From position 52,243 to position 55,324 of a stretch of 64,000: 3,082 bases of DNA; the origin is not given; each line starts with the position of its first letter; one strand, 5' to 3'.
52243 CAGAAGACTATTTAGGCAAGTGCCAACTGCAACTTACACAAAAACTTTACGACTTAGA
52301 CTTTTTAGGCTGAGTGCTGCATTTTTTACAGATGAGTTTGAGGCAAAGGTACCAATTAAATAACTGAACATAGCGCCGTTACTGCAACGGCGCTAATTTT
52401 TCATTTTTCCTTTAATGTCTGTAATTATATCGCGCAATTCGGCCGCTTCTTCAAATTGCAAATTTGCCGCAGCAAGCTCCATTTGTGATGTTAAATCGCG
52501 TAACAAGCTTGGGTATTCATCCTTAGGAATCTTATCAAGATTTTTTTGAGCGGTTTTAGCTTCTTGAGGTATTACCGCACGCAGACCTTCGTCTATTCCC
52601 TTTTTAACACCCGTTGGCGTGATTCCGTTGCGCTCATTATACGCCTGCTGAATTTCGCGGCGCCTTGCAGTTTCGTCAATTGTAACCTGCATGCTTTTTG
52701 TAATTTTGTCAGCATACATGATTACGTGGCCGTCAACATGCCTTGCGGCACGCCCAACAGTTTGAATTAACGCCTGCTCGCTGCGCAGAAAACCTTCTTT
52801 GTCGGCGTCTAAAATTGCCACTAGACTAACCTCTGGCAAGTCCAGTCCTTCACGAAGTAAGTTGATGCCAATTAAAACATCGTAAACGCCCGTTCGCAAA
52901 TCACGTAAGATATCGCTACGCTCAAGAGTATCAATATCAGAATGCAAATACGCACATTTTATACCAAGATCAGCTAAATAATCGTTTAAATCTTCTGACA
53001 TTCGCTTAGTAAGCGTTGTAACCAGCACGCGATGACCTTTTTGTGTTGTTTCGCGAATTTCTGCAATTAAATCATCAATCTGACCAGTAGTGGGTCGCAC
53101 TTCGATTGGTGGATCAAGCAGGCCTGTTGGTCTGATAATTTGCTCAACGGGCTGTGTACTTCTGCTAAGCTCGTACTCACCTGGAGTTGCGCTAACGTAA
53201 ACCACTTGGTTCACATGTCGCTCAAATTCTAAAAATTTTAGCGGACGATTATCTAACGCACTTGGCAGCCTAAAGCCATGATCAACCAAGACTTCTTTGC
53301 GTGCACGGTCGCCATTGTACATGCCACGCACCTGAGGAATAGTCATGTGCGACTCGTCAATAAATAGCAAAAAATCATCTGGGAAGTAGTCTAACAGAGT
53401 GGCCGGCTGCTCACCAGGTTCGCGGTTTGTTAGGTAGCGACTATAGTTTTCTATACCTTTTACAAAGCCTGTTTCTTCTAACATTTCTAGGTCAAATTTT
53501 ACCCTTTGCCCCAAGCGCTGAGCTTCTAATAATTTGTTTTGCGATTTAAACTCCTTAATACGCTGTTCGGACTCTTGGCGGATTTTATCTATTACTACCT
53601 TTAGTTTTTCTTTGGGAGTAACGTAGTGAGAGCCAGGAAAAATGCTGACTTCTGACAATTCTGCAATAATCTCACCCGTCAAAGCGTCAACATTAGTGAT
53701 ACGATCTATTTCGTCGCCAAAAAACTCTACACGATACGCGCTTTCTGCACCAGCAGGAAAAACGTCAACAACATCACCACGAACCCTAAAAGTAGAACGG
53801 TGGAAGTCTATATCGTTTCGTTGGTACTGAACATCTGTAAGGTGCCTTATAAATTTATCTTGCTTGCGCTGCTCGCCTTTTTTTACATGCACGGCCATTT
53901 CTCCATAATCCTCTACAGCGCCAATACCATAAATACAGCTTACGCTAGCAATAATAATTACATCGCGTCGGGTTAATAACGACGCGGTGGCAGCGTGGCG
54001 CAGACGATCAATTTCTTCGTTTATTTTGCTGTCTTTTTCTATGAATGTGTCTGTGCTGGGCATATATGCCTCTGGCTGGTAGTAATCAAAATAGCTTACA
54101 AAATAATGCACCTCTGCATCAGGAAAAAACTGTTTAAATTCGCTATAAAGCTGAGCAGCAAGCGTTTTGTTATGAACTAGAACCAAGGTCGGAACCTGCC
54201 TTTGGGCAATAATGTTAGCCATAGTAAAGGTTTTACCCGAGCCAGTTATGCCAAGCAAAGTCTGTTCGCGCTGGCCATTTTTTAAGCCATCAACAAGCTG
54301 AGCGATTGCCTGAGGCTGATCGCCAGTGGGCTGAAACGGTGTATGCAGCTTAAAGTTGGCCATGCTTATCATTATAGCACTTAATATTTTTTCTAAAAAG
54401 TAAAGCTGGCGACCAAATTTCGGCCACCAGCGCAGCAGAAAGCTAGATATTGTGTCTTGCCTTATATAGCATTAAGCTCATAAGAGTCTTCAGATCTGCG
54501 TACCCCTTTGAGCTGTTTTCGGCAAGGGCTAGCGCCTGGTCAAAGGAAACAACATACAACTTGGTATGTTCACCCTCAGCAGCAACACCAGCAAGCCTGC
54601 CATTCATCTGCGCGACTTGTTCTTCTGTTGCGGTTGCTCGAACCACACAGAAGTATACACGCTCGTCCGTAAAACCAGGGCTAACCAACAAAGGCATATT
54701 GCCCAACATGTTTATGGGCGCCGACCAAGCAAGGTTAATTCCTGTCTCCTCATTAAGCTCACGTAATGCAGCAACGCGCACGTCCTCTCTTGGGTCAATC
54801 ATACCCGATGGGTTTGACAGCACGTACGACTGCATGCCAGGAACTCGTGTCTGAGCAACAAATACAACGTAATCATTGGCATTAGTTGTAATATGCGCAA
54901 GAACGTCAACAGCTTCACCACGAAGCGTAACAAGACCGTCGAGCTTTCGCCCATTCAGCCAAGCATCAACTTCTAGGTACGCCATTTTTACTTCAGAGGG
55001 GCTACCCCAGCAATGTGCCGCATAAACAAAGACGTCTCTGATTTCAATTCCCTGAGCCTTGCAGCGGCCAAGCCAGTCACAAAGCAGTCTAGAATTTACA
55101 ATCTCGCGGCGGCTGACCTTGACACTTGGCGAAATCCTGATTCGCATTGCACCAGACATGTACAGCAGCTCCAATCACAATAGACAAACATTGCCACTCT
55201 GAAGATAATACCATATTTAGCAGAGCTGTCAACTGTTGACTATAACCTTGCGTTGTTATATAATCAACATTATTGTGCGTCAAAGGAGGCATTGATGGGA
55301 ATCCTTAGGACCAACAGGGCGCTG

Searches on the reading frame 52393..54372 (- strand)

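Call 53: search_protein_families(library=pfam, proteins=[window:52393-54372:-], max_evalue=0.00001)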
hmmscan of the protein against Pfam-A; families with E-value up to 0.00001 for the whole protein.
window:52393-54372:- (659 aa): 6 families
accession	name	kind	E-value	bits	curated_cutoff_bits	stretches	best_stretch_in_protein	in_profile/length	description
PF17757.6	UvrB_inter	-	1.5e-32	112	22.9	1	161-250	1-91/91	UvrB interaction domain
PF12344.14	UvrB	-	8.3e-22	77.2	27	1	552-593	1-42/43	Ultra-violet resistance protein B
PF00271.37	Helicase_C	-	5.1e-21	75.4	23.5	1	432-545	3-109/110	Helicase conserved C-terminal domain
PF04851.21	ResIII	-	1.7e-13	51.3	22.5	1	15-88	4-82/164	Type III restriction enzyme, res subunit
PF02151.25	UVR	-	1.1e-08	35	21.5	1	623-654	3-34/36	UvrB/uvrC motif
PF00270.35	DEAD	-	6.4e-06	26.4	26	0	18-89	3-77/167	DEAD/DEAH box helicase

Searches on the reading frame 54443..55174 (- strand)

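Call 121: search_protein_families(library=pfam, proteins=[window:54443-55174:-], max_evalue=0.001)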
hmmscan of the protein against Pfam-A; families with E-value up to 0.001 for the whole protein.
window:54443-55174:- (243 aa): 1 family
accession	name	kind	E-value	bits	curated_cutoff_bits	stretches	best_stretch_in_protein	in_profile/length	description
PF00293.34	NUDIX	-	2e-10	41.3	21.1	1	96-219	10-125/134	NUDIX domain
